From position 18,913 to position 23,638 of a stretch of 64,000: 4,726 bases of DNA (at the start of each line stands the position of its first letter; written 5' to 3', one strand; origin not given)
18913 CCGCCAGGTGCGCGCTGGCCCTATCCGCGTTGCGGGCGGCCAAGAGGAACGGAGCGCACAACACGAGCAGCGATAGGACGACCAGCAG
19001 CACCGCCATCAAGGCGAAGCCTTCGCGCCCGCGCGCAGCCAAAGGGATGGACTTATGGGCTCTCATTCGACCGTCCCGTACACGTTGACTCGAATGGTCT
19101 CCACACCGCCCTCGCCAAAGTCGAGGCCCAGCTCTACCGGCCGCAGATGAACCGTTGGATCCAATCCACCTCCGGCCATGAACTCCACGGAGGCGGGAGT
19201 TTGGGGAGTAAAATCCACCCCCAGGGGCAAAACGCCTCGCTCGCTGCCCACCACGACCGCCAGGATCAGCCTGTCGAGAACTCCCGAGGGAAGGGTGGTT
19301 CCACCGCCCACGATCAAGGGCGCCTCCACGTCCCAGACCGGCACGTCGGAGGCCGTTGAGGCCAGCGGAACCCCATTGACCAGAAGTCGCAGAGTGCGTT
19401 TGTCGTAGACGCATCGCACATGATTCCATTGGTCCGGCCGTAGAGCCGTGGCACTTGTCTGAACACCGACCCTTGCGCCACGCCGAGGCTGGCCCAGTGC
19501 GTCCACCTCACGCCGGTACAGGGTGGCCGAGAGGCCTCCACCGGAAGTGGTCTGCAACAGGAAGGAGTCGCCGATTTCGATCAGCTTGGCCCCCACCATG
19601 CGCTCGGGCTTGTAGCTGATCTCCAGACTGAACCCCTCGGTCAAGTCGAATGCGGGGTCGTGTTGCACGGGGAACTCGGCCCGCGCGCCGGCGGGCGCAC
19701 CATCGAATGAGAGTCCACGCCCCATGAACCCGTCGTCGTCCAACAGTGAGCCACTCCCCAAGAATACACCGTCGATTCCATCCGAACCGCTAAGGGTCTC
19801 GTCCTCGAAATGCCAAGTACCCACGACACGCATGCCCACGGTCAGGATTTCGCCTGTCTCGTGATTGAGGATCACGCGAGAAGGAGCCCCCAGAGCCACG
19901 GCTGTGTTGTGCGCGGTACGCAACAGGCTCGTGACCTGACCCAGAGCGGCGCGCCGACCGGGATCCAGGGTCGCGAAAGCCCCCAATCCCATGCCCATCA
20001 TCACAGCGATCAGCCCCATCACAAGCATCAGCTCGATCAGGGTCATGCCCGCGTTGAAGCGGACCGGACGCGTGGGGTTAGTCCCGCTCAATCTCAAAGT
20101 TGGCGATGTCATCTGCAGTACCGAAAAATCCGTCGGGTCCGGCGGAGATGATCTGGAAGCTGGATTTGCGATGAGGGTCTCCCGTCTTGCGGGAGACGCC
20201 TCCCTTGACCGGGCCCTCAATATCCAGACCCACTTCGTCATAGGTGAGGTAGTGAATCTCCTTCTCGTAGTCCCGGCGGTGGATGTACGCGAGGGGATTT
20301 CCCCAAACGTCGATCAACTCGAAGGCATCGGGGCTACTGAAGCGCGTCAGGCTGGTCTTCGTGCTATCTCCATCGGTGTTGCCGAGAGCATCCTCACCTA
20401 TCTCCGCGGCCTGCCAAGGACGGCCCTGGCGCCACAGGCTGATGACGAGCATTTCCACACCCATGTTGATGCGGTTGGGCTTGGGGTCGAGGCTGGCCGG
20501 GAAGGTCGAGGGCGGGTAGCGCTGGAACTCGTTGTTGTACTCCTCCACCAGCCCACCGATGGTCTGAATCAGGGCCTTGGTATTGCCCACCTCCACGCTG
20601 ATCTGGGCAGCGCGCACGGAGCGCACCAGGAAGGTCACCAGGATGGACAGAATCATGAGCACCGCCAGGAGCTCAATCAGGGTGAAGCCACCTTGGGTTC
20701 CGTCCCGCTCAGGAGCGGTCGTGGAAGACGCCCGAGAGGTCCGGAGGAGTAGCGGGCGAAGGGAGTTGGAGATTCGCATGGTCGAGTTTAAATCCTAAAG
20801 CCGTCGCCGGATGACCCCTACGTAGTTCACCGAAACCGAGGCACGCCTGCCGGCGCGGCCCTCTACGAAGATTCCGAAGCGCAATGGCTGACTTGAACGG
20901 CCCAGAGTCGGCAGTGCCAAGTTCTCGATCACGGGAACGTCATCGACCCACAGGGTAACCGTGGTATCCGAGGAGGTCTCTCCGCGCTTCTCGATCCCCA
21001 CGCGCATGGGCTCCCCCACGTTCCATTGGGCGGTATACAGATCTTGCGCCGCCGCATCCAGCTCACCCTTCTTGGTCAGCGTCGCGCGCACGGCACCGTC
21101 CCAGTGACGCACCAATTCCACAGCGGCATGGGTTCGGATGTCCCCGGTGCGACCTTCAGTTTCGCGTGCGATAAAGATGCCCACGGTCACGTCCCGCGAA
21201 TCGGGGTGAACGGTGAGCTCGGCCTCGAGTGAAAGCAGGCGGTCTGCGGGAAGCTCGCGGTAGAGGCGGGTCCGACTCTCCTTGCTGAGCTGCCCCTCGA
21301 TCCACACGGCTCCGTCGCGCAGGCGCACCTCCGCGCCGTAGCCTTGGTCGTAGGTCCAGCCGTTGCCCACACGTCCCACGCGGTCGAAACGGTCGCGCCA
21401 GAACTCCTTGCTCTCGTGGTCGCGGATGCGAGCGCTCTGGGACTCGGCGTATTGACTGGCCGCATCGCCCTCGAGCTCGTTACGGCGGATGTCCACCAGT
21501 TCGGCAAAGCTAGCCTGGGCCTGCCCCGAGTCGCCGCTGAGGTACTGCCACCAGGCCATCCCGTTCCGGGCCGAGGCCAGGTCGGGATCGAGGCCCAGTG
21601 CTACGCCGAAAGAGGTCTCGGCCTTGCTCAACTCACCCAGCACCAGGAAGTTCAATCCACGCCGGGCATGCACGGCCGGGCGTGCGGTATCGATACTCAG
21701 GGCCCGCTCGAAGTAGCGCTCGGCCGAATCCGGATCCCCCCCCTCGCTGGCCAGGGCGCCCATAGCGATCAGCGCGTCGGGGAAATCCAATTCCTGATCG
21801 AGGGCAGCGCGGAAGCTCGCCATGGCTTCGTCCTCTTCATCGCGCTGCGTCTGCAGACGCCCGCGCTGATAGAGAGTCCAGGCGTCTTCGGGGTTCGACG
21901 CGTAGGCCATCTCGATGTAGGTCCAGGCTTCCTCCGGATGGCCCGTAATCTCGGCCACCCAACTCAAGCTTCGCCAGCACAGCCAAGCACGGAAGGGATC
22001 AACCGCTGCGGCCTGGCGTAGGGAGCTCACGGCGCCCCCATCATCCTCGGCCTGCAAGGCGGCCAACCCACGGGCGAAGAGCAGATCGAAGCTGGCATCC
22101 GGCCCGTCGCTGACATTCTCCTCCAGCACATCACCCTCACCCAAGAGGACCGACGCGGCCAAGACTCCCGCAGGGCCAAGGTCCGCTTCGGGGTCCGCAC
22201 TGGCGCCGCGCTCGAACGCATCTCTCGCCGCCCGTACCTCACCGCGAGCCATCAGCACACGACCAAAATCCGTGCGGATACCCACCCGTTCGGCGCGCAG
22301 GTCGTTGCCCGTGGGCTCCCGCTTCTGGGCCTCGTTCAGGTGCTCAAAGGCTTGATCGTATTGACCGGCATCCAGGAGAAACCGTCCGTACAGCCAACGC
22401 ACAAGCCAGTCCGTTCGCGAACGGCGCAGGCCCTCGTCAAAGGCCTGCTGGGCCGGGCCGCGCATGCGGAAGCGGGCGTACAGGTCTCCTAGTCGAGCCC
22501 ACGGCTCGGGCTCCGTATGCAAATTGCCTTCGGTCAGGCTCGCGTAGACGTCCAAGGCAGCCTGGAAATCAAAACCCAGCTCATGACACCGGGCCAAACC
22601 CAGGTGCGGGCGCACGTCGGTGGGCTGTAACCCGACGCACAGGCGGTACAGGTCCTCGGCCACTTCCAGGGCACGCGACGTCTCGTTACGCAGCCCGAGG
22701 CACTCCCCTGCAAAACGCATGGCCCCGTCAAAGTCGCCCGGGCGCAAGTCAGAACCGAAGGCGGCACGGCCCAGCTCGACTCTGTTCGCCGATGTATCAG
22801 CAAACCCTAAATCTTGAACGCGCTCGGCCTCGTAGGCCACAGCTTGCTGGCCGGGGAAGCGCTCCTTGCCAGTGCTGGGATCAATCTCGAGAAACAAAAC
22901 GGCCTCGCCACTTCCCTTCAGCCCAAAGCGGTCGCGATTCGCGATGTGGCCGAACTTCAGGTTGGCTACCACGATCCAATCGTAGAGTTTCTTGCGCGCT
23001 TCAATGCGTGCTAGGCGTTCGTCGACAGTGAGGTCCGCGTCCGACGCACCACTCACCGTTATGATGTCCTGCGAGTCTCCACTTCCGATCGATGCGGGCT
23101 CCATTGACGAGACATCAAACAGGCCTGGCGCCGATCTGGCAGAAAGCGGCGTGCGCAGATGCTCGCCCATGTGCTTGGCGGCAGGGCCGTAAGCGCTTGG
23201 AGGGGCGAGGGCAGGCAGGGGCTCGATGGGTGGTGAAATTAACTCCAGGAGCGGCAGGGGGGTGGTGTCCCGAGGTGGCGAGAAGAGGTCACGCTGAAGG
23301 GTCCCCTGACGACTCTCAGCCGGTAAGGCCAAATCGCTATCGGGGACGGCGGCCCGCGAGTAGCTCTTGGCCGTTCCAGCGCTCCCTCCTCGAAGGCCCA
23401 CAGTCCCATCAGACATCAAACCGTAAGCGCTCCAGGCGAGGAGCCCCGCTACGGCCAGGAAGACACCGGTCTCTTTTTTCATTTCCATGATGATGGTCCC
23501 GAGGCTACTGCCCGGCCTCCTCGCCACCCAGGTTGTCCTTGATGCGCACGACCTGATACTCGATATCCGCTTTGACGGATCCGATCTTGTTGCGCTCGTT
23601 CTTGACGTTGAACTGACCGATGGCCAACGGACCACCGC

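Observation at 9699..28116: FHA-led, 11-gene type-IV-filament/T2SS-like pseudopilus operon with no ATPase, platform, secretin or prepilin peptidase nearby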

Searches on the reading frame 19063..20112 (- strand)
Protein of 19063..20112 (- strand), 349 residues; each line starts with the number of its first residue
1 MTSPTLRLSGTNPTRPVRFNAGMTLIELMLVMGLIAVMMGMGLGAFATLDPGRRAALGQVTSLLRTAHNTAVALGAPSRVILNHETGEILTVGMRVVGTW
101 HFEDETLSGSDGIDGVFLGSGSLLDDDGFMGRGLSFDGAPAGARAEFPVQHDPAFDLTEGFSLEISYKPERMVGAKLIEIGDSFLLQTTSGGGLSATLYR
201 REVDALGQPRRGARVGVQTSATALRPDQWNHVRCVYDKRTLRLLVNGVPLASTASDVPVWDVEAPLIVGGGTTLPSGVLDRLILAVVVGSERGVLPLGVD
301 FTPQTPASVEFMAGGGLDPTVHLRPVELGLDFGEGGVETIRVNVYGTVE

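Call 6: search_protein_families(library=pfam, proteins=[window:19063-20112:-], max_evalue=0.1)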
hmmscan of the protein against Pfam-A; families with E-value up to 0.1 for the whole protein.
window:19063-20112:- (349 aa): 4 families
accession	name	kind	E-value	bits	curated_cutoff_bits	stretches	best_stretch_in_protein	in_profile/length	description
PF13385.13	Laminin_G_3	-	4.8e-08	33.7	27.6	1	155-272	14-125/151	Concanavalin A-like lectin/glucanases superfamily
PF07963.17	N_methyl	-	0.00081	19.3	21.2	1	20-42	4-26/27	Prokaryotic N-terminal methylation motif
PF06439.18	3keto-disac_hyd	-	0.004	17.6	26.8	1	218-260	116-158/187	3-keto-disaccharide hydrolase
PF02210.31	Laminin_G_2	-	0.0056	17.6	22.9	1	219-271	45-99/126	Laminin G domain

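Call 15: search_protein_families(library=ncbifam, proteins=[window:19063-20112:-], max_evalue=0.1)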
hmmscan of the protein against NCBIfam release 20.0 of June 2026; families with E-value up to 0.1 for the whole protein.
window:19063-20112:- (349 aa): 7 families
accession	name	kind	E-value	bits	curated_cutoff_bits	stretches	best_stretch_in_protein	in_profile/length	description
TIGR01708.2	typeII_sec_gspH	equivalog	6.3e-05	23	80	1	21-82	2-65/169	type II secretion system minor pseudopilin GspH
NF007862.0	PRK10574.1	equivalog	0.00048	20.3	138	1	21-60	5-42/145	prepilin peptidase-dependent pilin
TIGR02532.1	IV_pilin_GFxxxE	domain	0.0021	17.8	16.3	1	21-42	2-23/24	prepilin-type N-terminal cleavage/methylation domain-containing protein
NF047827.1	T3SSXpsH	equivalog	0.0052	16.6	160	1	22-84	2-66/145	type II secretion system protein XpsH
NF041013.1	T4P_ComGE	equivalog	0.017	15.2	49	1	20-59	3-42/83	competence type IV pilus minor pilin ComGE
NF007800.0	PRK10506.1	equivalog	0.02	14.7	158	1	20-45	8-33/163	prepilin peptidase-dependent protein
TIGR02596.1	TIGR02596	subfamily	0.038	14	70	1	24-42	2-20/196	Verru_Chthon cassette protein D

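Call 20: find_related_loci(query=A1, collection=genome_contigs, flank=10000)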
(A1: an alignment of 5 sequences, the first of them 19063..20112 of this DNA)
Query A1 (349 aa) in genome_contigs; peptide patterns used: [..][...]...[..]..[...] (x = any residue, [..] = any of these).
85 stretches matched a pattern; 57 encode a relative of the query (tblastn E <= 1e-3); 57 distinct loci.
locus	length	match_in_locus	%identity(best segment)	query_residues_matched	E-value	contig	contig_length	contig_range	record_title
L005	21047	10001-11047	93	1-349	0e+0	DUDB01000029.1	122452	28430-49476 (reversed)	MAG TPA_asm: Planctomycetota bacterium isolate UWMA-0345 NODE_225_length_122452_cov_0.170678, whole genome shotgun seque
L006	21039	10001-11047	90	1-349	0e+0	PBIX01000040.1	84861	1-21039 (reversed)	MAG: Planctomycetota bacterium isolate SP2985 MHASMcontig_589749, whole genome shotgun sequence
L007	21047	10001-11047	81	1-349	0e+0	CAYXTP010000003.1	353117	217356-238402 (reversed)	MAG TPA_asm: uncultured Planctomycetaceae bacterium isolate binchicken_co46_915 genome assembly, contig: NODE_19_length_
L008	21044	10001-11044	69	1-349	2e-156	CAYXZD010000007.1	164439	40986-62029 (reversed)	MAG TPA_asm: uncultured Planctomycetaceae bacterium isolate SRP167671_co2_57 genome assembly, contig: NODE_80_length_164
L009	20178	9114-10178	49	2-349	2e-108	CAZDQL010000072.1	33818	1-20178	MAG TPA_asm: uncultured Planctomycetaceae bacterium isolate binchicken_co65_43 genome assembly, contig: NODE_5167_length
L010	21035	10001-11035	47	6-349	1e-94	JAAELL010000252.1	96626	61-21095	MAG: bacterium isolate Bpl_4 BplG_CONTIG2563595, whole genome shotgun sequence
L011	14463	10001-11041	42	3-349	1e-82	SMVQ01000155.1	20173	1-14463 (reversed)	MAG: Planctomycetota bacterium isolate N075bin59 k141_897600, whole genome shotgun sequence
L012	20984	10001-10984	45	20-349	2e-78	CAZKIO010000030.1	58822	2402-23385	MAG TPA_asm: uncultured Planctomycetaceae bacterium isolate SRP287453_co1_19 genome assembly, contig: NODE_768_length_58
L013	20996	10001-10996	43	20-349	3e-77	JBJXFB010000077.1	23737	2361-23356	MAG: Planctomycetota bacterium isolate F1F2.bin.70 k127_3389030, whole genome shotgun sequence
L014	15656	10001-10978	44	22-349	5e-77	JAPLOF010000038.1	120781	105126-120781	MAG: Planctomycetota bacterium isolate LacPavin_0920_WC90_MAG_71_14 LacPavin_0920_WC90_scaffold_1502300, whole genome sh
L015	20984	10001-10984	41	20-349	1e-76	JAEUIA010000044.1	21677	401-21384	MAG: Planctomycetota bacterium isolate new MAG-31 k141_4177485, whole genome shotgun sequence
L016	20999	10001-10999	43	16-349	1e-75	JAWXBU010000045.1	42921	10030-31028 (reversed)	MAG: Planctomycetota bacterium isolate MP7G1.130 k99_304774, whole genome shotgun sequence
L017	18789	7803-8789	41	22-349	8e-76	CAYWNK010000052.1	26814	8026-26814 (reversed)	MAG TPA_asm: uncultured Planctomycetaceae bacterium isolate binchicken_co366_43 genome assembly, contig: NODE_839_length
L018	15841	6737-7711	43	23-349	4e-73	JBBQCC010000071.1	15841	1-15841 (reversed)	MAG: Planctomycetota bacterium isolate Co_metawrap_1282 Cmw_1282_k141_21958761_length_15841_cov_10.0000, whole genome sh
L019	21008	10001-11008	42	15-349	8e-73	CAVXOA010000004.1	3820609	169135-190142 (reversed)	MAG: uncultured Planctomycetota bacterium isolate MFD01916.bin.3.84 genome assembly, contig: contig_8304, whole genome s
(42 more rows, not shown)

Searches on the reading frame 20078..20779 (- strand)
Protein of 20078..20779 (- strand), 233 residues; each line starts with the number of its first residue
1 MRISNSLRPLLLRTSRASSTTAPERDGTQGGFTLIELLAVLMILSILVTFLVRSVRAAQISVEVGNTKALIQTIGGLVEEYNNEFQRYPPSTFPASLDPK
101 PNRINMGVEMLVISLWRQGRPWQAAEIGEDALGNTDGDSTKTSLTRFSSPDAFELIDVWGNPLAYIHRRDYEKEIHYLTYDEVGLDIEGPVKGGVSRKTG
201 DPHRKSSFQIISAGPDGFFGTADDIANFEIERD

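Call 6: search_protein_families(library=pfam, proteins=[window:20078-20779:-], max_evalue=0.1)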
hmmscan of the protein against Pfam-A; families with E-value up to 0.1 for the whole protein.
window:20078-20779:- (233 aa): 1 family
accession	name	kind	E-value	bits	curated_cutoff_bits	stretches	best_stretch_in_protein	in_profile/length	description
PF07963.17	N_methyl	-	1.7e-05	24.6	21.2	1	29-51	4-26/27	Prokaryotic N-terminal methylation motif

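Call 15: search_protein_families(library=ncbifam, proteins=[window:20078-20779:-], max_evalue=0.1)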
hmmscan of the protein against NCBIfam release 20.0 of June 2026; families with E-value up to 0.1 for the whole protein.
window:20078-20779:- (233 aa): 10 families
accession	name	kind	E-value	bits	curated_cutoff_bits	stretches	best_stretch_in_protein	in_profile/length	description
TIGR01710.1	typeII_sec_gspG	equivalog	6.1e-08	32.8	88.85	1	31-91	2-62/134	type II secretion system major pseudopilin GspG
NF040999.1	pilin_ComGC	equivalog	7.4e-07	29.3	75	1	30-84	2-56/84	competence type IV pilus major pilin ComGC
TIGR02532.1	IV_pilin_GFxxxE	domain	9.7e-07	28.4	16.3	1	29-51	1-23/24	prepilin-type N-terminal cleavage/methylation domain-containing protein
TIGR01708.2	typeII_sec_gspH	equivalog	0.00042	20.4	80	1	29-61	1-33/169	type II secretion system minor pseudopilin GspH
NF040982.1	ComGD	equivalog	0.00057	20.3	70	1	31-63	3-35/139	competence type IV pilus minor pilin ComGD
NF041013.1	T4P_ComGE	equivalog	0.0015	18.6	49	1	31-57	5-31/83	competence type IV pilus minor pilin ComGE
NF041002.1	pilin_ComGF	equivalog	0.012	15.8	80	1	30-54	2-26/139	competence type IV pilus minor pilin ComGF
NF007862.0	PRK10574.1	equivalog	0.04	14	138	1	28-52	3-27/145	prepilin peptidase-dependent pilin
NF007800.0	PRK10506.1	equivalog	0.051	13.4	158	1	28-49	7-28/163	prepilin peptidase-dependent protein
TIGR02599.1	TIGR02599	subfamily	0.089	12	256.5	0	31-62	1-32/361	Verru_Chthon cassette protein C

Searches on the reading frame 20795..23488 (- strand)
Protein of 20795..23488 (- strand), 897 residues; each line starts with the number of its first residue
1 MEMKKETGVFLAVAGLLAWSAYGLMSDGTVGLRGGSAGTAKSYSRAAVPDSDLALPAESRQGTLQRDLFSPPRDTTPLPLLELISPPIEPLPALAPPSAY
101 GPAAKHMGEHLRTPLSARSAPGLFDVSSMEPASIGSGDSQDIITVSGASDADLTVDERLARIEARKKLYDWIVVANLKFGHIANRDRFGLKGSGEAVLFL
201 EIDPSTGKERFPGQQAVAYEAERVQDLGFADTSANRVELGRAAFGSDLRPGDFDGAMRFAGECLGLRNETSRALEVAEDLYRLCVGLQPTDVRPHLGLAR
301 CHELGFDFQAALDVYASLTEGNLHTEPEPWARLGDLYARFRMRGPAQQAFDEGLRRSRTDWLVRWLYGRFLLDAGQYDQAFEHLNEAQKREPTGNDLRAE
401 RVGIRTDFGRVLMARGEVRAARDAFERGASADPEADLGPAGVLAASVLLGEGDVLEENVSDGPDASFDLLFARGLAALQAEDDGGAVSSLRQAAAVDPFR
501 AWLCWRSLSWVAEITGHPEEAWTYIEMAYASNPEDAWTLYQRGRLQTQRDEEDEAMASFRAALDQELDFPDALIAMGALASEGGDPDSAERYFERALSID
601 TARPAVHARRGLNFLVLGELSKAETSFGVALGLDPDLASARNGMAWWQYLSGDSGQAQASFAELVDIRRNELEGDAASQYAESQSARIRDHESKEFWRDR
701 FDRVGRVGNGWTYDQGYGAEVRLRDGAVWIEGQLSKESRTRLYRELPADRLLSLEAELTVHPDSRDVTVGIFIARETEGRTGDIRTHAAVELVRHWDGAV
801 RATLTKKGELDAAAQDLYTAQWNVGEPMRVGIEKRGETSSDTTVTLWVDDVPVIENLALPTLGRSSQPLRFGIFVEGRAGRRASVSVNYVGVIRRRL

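Call 6: search_protein_families(library=pfam, proteins=[window:20795-23488:-], max_evalue=0.1)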
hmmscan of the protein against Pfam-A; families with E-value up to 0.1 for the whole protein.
window:20795-23488:- (897 aa): 17 families
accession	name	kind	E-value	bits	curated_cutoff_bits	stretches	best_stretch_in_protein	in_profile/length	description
PF07719.23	TPR_2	-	1.5e-22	78.2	27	1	570-600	1-31/34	Tetratricopeptide repeat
PF14559.12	TPR_19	-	5.5e-16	59.1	25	4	371-434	1-57/68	Tetratricopeptide repeat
PF13428.12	TPR_14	-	7.2e-16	57.5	23.5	3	364-396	4-36/44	Tetratricopeptide repeat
PF13181.12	TPR_8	-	9.3e-14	50.8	25.7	0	571-600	2-31/34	Tetratricopeptide repeat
PF00515.34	TPR_1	-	2.9e-13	49.5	27.8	1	571-600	2-31/34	Tetratricopeptide repeat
PF13424.12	TPR_12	-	1.4e-12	48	30.1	2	366-428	8-71/77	Tetratricopeptide repeat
PF13432.12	TPR_16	-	8.2e-08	33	32.7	1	346-392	16-62/65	Tetratricopeptide repeat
PF23914.1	TPR_CcmH_CycH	-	4.3e-07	30.3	42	0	323-393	43-119/158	Cytochrome c-type biogenesis protein H TPR domain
PF13414.12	TPR_11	-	1.2e-06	28.6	26.8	0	548-578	6-36/42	TPR repeat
PF13431.12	TPR_17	-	2.1e-06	28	24.4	0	527-555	4-32/34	Tetratricopeptide repeat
PF13174.12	TPR_6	-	7.3e-06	26.7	26.3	0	365-392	4-31/33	Tetratricopeptide repeat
PF13371.12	TPR_9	-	6.9e-05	23.2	35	1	517-577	10-70/73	Tetratricopeptide repeat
PF23300.3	HEAT_Nup120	-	0.0059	16.9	29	0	533-562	23-52/170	Nucleoporin Nup120, HEAT repeats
PF25062.1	ARM_TT21_N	-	0.019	15.1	40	0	337-391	4-57/222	Tetratricopeptide repeat protein 21 N-terminal ARM repeat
PF13374.12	TPR_10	-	0.062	13.8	27.5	0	575-599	7-31/42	Tetratricopeptide repeat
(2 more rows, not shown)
